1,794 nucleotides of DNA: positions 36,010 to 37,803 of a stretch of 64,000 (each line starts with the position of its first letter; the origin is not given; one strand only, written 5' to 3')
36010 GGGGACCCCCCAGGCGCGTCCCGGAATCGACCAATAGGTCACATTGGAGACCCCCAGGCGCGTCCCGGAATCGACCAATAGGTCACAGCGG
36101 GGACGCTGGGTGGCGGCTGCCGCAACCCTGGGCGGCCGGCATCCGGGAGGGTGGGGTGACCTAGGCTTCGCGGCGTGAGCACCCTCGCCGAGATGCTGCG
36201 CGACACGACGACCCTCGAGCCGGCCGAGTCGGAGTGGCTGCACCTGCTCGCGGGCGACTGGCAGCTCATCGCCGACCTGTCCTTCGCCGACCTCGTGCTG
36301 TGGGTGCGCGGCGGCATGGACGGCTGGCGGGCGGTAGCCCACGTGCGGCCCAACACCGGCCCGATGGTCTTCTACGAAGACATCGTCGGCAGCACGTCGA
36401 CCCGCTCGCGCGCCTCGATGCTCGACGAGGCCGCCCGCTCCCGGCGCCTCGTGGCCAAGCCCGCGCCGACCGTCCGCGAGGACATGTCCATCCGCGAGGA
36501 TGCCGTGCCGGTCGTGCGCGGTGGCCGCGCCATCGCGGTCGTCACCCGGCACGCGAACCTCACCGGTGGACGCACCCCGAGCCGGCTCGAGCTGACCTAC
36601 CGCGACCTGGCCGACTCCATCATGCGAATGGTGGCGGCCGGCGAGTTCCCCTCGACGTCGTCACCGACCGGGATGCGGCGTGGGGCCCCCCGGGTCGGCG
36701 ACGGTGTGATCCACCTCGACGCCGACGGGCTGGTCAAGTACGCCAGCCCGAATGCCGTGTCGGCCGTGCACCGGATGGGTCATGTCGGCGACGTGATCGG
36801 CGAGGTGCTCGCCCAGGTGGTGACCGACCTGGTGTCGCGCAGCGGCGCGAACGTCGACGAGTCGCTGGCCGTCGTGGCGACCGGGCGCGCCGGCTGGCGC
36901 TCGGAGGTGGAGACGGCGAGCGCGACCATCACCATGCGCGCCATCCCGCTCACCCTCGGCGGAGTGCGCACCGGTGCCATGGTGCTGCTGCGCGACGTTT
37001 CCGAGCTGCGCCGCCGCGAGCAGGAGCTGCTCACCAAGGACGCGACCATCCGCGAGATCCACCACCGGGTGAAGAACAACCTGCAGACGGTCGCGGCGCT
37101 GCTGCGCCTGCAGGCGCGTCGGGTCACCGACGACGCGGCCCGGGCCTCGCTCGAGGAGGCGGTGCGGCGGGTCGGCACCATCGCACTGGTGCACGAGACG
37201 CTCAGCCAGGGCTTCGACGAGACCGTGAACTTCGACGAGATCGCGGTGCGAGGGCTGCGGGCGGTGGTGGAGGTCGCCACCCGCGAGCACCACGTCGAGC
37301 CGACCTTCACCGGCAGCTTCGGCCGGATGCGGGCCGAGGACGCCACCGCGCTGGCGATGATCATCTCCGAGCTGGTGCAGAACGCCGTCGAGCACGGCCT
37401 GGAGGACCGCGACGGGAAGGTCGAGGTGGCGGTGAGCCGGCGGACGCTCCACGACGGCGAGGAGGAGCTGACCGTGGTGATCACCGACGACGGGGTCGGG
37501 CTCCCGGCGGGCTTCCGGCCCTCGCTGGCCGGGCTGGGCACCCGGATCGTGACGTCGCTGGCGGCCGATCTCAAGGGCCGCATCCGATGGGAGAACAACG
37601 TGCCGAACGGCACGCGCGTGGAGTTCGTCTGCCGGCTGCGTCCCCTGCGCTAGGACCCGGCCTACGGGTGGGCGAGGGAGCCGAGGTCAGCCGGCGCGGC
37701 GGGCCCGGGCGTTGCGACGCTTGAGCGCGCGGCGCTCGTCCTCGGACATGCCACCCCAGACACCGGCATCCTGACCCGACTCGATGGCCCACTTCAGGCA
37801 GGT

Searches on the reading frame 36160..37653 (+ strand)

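Call 17: search_protein_families(library=pfam, proteins=[window:36160-37653:+], max_evalue=0.001)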
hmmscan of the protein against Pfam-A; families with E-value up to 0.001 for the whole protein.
window:36160-37653:+ (497 aa): 6 families
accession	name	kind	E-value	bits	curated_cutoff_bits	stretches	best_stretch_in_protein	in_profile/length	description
PF12282.15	GAF_PdtaS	-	3e-43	147.6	23.7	1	9-151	1-145/145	Histidine kinase PdtaS, GAF domain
PF07568.18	HisKA_2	-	4.8e-22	78.3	22.3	1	299-361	1-64/76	Histidine kinase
PF02518.31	HATPase_c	-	3.8e-13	50.3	26.4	1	394-493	2-109/111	Histidine kinase-, DNA gyrase B-, and HSP90-like ATPase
PF13581.12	HATPase_c_2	-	5.9e-08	33.2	27.4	1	363-471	8-112/127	Histidine kinase-like ATPase domain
PF07536.20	HWE_HK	-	1.5e-06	29.3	22.8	1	299-371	1-71/83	HWE histidine kinase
PF08448.16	PAS_4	-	0.00012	22.7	23.1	1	179-285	4-110/110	PAS fold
